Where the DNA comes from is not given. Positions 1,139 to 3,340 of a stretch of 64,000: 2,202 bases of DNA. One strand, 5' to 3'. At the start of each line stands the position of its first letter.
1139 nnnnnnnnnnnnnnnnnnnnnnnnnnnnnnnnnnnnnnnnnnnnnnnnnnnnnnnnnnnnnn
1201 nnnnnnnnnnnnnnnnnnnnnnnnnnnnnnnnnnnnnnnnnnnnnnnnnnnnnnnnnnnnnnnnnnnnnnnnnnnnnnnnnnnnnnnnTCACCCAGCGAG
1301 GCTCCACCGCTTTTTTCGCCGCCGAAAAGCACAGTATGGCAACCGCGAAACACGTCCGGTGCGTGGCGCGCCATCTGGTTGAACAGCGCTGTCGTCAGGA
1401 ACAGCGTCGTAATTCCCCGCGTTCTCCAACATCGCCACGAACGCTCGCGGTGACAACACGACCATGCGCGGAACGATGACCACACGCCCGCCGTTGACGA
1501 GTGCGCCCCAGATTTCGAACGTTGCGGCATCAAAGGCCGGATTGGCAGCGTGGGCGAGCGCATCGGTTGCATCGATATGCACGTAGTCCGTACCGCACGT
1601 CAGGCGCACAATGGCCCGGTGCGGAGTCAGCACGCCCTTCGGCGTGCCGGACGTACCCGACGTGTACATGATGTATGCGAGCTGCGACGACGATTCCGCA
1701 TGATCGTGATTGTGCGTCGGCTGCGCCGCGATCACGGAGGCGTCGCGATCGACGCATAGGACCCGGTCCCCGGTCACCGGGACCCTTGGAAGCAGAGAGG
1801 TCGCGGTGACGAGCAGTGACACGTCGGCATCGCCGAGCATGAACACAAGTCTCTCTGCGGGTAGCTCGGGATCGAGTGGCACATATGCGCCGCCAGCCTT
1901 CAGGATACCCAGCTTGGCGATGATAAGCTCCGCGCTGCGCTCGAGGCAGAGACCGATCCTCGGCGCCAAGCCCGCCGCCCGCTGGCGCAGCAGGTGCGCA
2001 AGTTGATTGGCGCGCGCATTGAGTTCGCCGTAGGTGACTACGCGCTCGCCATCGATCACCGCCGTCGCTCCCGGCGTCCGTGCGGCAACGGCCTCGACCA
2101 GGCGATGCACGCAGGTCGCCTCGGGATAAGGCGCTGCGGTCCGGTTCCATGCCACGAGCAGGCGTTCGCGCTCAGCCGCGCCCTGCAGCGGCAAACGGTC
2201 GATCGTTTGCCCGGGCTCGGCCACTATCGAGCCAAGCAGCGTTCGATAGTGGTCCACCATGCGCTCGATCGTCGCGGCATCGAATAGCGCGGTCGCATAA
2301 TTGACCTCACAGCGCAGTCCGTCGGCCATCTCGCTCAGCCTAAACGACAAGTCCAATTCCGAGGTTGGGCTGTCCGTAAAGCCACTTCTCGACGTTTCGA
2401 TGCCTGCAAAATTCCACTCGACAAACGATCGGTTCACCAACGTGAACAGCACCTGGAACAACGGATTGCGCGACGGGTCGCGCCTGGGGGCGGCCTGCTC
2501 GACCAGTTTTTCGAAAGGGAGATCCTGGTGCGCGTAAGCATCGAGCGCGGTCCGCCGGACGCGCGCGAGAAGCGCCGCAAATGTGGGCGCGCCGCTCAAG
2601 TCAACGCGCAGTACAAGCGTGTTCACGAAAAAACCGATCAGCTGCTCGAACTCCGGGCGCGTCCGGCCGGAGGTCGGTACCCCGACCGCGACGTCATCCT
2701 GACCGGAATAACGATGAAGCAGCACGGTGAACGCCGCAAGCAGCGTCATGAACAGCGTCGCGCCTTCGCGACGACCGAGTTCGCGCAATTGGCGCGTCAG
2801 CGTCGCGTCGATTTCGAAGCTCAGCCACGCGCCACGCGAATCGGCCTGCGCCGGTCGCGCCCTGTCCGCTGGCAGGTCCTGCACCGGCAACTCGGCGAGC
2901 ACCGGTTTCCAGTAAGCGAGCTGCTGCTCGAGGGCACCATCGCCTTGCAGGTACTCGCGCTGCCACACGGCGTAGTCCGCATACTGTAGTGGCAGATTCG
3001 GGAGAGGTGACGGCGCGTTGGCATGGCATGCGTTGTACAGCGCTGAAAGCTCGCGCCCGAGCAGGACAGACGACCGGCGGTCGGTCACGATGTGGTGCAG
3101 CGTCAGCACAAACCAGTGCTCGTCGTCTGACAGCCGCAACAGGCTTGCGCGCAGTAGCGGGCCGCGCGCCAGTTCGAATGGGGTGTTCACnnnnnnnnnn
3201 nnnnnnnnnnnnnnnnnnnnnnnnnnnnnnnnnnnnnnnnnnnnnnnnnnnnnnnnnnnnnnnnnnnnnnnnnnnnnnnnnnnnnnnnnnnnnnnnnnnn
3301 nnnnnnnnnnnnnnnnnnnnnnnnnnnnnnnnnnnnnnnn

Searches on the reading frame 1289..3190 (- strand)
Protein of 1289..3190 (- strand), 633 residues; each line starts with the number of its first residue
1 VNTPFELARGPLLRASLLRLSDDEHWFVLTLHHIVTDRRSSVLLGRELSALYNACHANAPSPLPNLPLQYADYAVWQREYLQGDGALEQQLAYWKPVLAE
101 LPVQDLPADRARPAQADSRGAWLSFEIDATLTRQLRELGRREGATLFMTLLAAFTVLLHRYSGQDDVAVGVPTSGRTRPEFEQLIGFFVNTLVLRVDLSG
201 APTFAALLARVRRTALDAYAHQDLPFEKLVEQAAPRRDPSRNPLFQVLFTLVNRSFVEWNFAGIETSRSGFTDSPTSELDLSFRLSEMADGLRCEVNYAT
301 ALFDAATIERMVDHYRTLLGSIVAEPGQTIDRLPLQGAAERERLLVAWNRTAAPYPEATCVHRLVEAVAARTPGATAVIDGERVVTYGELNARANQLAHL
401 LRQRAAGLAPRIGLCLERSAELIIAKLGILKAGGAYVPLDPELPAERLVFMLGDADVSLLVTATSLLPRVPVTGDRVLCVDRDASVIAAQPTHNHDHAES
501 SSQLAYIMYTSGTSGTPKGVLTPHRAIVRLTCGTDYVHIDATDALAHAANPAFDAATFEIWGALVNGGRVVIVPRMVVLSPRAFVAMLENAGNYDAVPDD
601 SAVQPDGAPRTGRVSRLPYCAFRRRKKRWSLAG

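Call 8: search_protein_families(library=pfam, proteins=[window:1289-3190:-], max_evalue=0.001)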
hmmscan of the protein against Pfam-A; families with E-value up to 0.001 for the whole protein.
window:1289-3190:- (633 aa): 2 families
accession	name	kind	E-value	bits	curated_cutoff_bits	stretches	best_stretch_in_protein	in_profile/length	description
PF00668.25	Condensation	-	1.3e-86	291.5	30.6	1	2-345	108-456/456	Condensation domain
PF00501.34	AMP-binding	-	3.8e-52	177.8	29.9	1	366-590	2-254/384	AMP-binding enzyme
